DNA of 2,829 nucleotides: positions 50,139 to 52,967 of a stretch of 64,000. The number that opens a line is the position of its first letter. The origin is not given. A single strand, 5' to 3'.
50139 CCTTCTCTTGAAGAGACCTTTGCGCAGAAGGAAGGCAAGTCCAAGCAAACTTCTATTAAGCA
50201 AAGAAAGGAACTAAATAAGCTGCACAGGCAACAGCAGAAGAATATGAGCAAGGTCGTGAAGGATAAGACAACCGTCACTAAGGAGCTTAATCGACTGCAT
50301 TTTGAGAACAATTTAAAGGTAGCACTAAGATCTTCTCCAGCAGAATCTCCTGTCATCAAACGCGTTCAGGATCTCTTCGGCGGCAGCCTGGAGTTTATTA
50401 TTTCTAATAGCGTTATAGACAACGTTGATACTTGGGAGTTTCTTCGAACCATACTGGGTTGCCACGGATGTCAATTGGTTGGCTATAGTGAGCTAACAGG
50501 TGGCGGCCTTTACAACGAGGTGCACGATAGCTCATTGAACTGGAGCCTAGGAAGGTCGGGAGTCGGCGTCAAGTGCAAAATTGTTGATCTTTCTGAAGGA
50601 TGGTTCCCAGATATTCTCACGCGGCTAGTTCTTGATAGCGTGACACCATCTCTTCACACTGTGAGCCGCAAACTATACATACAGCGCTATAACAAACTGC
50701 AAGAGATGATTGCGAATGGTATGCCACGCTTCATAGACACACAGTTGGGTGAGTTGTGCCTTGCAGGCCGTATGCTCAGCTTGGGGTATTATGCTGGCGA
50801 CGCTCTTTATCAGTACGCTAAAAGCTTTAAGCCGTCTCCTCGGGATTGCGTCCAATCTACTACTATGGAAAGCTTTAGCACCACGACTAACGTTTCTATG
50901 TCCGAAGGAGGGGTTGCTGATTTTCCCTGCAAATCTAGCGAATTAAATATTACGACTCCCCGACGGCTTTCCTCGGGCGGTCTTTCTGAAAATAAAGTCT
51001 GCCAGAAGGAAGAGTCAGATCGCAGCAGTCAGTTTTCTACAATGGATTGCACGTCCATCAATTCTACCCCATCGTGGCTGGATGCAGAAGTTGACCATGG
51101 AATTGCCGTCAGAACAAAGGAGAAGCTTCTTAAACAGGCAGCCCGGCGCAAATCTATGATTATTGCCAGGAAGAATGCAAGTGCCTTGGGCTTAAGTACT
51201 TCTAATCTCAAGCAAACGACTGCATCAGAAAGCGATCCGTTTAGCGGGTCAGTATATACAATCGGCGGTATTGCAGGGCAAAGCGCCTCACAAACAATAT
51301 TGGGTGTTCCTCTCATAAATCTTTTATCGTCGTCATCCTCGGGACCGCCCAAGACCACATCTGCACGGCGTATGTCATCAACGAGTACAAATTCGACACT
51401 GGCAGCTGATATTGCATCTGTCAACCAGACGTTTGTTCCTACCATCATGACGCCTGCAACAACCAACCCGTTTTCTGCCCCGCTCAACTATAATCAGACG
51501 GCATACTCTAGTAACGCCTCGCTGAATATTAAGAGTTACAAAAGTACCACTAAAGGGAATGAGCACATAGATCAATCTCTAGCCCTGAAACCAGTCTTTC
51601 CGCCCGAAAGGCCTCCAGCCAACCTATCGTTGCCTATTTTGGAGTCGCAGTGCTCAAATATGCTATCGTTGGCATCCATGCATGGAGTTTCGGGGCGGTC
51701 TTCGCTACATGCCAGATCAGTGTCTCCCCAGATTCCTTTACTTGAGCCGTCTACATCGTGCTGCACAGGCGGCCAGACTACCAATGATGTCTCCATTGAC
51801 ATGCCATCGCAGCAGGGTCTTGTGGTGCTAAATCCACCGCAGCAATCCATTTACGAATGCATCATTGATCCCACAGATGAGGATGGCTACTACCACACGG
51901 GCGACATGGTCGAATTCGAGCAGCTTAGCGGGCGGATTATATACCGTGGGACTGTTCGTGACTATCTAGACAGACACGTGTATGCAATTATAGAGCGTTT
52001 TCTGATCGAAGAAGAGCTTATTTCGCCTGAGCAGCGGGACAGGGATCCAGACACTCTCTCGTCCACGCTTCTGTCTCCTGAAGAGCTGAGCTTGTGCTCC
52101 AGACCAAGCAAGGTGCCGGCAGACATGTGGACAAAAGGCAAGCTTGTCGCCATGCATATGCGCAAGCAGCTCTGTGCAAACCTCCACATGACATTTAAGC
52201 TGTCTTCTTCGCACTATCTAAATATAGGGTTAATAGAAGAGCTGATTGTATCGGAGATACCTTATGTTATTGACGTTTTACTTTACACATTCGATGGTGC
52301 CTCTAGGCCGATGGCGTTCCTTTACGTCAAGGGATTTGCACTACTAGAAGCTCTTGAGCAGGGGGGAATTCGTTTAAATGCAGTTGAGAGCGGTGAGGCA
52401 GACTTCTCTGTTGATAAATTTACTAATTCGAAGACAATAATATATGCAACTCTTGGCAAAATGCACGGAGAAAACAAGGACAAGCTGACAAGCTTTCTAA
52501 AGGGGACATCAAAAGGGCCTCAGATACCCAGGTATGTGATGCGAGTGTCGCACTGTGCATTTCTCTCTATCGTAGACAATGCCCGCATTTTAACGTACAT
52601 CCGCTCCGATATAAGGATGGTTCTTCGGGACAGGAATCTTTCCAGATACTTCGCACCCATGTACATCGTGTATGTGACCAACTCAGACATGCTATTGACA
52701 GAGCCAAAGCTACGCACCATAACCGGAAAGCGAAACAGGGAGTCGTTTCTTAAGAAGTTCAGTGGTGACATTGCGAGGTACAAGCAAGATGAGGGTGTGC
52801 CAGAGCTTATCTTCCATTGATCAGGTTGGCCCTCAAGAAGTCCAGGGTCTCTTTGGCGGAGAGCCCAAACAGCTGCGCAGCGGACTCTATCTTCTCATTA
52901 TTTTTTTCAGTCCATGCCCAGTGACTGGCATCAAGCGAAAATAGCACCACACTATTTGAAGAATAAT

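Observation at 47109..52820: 1903-aa acyl-CoA-synthetase-like protein with degenerate ATP-binding P-loop and ~1200 aa of low-complexity insertion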

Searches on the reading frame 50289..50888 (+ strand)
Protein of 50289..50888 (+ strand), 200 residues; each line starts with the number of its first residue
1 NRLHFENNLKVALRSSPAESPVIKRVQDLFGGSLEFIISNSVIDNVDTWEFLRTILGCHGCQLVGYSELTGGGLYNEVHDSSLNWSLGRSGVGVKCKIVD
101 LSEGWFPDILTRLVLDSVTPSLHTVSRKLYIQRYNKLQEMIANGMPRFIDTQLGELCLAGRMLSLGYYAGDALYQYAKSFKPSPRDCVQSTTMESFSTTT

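Call 18: search_protein_families(library=pfam, proteins=[window:50289-50888:+], max_evalue=10)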
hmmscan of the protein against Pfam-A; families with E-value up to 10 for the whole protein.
window:50289-50888:+ (200 aa): 1 family
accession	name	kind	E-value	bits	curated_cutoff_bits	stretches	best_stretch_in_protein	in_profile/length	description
PF00501.34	AMP-binding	-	0.0017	17.6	29.9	1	34-104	288-361/384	AMP-binding enzyme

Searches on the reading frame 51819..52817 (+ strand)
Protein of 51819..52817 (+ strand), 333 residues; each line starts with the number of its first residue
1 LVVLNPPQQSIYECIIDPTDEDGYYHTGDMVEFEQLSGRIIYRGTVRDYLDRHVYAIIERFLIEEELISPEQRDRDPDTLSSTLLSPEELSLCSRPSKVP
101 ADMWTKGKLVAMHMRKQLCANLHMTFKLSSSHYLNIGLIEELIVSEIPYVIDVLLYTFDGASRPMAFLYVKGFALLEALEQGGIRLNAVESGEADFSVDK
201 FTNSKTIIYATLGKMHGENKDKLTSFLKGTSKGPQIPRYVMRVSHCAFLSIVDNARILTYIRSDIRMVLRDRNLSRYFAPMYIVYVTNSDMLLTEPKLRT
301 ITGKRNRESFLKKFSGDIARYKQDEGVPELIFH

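Call 18: search_protein_families(library=pfam, proteins=[window:51819-52817:+], max_evalue=10)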
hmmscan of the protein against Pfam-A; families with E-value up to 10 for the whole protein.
window:51819-52817:+ (333 aa): 0 families

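Call 39: search_protein_families(library=ncbifam, proteins=[window:51819-52817:+], max_evalue=1)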
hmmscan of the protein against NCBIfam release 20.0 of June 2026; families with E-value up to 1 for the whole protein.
window:51819-52817:+ (333 aa): 1 family
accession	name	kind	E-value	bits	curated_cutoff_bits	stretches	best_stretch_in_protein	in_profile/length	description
NF008192.1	PRK10946.1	equivalog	0.12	10.6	783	1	20-120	405-494/534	(2,3-dihydroxybenzoyl)adenylate synthase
